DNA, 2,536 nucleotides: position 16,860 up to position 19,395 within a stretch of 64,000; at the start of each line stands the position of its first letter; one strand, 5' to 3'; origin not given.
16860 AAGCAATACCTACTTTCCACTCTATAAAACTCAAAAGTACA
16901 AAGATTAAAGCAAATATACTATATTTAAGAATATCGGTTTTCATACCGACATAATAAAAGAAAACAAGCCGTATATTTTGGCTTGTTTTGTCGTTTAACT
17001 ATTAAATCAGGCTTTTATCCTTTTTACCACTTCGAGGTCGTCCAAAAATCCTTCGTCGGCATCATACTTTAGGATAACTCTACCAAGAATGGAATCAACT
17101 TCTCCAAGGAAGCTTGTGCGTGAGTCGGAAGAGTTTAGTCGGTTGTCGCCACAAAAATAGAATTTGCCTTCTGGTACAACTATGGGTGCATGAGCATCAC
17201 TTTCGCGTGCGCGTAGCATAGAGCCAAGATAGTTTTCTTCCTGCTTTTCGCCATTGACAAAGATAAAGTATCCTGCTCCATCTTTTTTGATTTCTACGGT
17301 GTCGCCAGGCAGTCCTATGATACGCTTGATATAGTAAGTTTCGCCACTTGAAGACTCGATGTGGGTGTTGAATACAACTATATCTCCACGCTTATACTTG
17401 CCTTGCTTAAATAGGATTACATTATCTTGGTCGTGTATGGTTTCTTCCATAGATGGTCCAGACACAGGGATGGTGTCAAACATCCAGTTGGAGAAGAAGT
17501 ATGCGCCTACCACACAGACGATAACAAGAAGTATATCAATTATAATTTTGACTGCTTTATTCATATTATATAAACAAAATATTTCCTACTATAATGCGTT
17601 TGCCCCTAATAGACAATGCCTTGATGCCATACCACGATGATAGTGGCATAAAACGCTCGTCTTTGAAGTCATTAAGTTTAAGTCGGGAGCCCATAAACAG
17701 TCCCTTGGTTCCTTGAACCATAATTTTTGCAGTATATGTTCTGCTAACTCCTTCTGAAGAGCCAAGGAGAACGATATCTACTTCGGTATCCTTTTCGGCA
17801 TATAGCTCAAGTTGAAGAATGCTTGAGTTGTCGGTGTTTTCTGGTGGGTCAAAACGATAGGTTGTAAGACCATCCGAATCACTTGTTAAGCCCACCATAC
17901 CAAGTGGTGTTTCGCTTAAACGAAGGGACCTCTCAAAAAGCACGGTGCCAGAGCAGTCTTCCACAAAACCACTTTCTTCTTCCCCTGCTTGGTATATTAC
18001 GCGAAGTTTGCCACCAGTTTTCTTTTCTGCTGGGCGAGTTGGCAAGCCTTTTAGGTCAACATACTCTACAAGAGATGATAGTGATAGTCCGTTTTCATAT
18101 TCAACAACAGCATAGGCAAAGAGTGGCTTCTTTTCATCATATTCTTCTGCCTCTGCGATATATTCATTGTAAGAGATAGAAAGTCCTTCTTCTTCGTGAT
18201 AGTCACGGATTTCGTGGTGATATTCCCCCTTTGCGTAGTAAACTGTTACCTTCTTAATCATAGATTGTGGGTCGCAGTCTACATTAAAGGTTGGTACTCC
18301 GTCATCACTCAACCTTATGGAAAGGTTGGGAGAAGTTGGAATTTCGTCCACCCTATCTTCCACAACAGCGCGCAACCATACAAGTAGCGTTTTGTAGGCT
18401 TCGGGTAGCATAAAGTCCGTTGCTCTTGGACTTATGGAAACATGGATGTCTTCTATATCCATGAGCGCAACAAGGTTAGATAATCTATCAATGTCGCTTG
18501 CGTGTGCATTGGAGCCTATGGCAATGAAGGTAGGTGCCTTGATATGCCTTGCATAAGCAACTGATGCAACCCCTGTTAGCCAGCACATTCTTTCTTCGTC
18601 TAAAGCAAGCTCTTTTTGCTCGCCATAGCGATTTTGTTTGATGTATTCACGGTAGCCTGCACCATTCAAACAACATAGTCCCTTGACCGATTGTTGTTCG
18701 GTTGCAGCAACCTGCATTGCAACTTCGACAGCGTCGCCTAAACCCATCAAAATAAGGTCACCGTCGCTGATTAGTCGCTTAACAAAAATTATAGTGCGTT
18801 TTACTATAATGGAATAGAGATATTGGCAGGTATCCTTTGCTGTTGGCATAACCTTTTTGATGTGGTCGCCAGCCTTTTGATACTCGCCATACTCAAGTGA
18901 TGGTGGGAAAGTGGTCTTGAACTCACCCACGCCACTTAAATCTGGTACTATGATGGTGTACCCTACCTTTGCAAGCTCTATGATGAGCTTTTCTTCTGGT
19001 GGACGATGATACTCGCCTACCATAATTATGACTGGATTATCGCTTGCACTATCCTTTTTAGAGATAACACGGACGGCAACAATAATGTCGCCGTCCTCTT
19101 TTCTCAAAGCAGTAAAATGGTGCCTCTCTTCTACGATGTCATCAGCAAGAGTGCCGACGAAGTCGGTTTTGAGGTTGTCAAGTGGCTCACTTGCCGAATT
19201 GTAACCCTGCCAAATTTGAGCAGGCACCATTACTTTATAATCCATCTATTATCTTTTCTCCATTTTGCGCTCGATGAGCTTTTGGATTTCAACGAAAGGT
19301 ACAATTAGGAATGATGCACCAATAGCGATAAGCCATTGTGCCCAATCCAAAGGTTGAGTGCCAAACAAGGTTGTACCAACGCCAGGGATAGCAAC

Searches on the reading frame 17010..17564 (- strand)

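Call 6: search_protein_families(library=pfam, proteins=[window:17010-17564:-], max_evalue=0.001)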
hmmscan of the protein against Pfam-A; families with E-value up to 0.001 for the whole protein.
window:17010-17564:- (185 aa): 2 families
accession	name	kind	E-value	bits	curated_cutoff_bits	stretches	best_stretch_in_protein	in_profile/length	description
PF10502.14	Peptidase_S26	-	6.7e-30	104.7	22.9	1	13-165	7-165/168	Signal peptidase, peptidase S26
PF00717.28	Peptidase_S24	-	1.1e-05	25.6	23.3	1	34-93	40-92/116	Peptidase S24-like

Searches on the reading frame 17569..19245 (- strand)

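Call 6: search_protein_families(library=pfam, proteins=[window:17569-19245:-], max_evalue=0.001)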
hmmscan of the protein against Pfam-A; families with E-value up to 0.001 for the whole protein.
window:17569-19245:- (559 aa): 0 families

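Call 96: search_protein_families(library=pfam, proteins=[window:17569-19245:-], max_evalue=0.1)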
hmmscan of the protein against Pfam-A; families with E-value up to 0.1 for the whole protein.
window:17569-19245:- (559 aa): 1 family
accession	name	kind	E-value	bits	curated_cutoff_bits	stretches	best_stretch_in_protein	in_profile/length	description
PF21252.2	Glyco_hydro_109_C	-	0.012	15.4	27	0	497-521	141-165/187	Glycosyl hydrolase 109, C-terminal domain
